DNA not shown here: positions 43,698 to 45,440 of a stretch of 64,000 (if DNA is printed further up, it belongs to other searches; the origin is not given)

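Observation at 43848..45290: Phage-encoded CysRS carrying a tandem-repeat insertion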

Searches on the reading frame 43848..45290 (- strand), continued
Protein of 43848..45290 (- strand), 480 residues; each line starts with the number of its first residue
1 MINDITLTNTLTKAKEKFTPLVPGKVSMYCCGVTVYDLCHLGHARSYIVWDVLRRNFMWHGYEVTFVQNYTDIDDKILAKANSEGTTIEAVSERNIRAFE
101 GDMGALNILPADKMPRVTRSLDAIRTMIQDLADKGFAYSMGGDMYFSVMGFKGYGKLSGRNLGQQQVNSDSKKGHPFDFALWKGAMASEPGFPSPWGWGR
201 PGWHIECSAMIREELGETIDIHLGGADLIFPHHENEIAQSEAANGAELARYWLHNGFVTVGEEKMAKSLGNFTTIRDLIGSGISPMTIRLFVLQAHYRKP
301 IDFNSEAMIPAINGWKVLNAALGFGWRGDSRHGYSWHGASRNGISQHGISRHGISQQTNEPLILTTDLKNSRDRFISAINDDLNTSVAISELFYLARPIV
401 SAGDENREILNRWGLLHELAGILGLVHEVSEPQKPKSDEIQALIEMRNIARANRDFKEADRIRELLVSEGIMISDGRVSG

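Call 70: find_encoding_contigs(protein=P0131, flank=300, max_places=1)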
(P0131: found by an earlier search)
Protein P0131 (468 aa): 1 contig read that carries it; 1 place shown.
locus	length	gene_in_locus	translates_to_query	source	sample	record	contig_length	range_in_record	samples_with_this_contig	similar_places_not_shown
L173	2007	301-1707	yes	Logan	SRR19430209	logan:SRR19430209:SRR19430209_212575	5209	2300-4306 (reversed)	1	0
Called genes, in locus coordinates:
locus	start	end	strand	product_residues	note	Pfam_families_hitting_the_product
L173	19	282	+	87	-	-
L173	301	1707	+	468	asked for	PF01406:tRNA-synt_1e, PF09334:tRNA-synt_1g (faint), PF09190:DALR_2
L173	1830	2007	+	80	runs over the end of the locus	PF21841:DUF6900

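Call 75: search_protein_families(library=padloc, proteins=[window:43851-45290:-], max_evalue=0.001)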
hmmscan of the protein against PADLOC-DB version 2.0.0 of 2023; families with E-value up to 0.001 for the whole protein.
window:43851-45290:- (480 aa): 0 families

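Call 76: find_related_loci(query=window:43851-45290:-, collection=genome_contigs, flank=1000)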
Query window:43851-45290:- (480 aa) in genome_contigs; peptide patterns used: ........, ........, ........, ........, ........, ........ (x = any residue, [..] = any of these).
600 stretches matched a pattern (row limit reached: there are more); 599 encode a relative of the query (tblastn E <= 1e-3); the best 80 are kept; 80 distinct loci.
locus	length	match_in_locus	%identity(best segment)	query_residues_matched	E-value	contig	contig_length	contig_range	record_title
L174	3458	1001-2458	58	5-475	2e-178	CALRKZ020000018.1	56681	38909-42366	MAG: Mesorhizobium carmichaelinearum isolate JJ-K1D7-64-3-m2-bin47 genome assembly, contig: JJ-SEL19C6-181-C111, whole g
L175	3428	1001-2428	49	5-475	8e-150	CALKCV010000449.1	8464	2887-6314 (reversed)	MAG: uncultured Microcoleaceae cyanobacterium isolate S1_Bin_METABAT__313_sub_1 genome assembly, contig: c_000003254349,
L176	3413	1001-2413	48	5-475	3e-147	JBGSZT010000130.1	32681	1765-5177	MAG: Synechocystis sp. isolate JTS-AC55 k141_395632, whole genome shotgun sequence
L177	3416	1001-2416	47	5-475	7e-147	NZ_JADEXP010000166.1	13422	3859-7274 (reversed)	Leptolyngbya cf. ectocarpi LEGE 11479 NODE_293_length_13422_cov_3.89613_(reversed), whole genome shotgun sequence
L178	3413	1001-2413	48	5-477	7e-147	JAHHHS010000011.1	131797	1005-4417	MAG: Nostoc indistinguendum CM1-VF10 scaffold_55_c1, whole genome shotgun sequence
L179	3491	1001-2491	48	5-475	2e-145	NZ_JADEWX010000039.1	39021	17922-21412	Nodosilinea sp. LEGE 07088 NODE_86_length_39021_cov_37.428, whole genome shotgun sequence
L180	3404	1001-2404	46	5-475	7e-143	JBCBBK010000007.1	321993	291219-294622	MAG: Cyanobacteria bacterium J06581_3 NODE_7_length_321993_cov_24.332767, whole genome shotgun sequence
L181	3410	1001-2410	47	5-475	1e-142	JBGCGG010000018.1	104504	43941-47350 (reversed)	MAG: Phormidesmis sp. isolate SGMAG-04 contig18, whole genome shotgun sequence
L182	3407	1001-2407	47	5-475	3e-142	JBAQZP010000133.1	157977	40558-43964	MAG: Phormidesmis sp. isolate MFD03260_ilm_asm_bin15 k127_77404, whole genome shotgun sequence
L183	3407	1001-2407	45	5-477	3e-137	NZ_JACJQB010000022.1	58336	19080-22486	Pseudanabaena mucicola FACHB-723 contig22, whole genome shotgun sequence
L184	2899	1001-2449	46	5-475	1e-136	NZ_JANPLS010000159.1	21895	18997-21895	MAG: Chamaesiphon sp. VAR_48_metabat_403 VAR_48_k141_1821841, whole genome shotgun sequence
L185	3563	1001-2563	44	5-477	2e-133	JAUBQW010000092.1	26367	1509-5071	Microcoleus sp. Pol11C3 NODE_323_length_26367_cov_24.002282, whole genome shotgun sequence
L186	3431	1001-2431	48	5-475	6e-144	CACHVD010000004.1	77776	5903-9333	uncultured Prochlorococcus sp. isolate AG-912-J14 genome assembly, contig: AG-912-J14_NODE_4, whole genome shotgun seque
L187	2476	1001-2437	43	5-475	4e-129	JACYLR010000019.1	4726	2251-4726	MAG: Gloeomargaritaceae cyanobacterium C42_A2020_066 NODE_16696_length_4726_cov_5.828516, whole genome shotgun sequence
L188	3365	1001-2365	44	5-475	1e-124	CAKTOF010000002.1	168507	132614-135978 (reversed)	MAG: uncultured Oscillospiraceae bacterium isolate REFINED_METABAT215_TOP10_CONTIGS_1500_ASSEMBLY_K77_MERGED__Nepal_MoBi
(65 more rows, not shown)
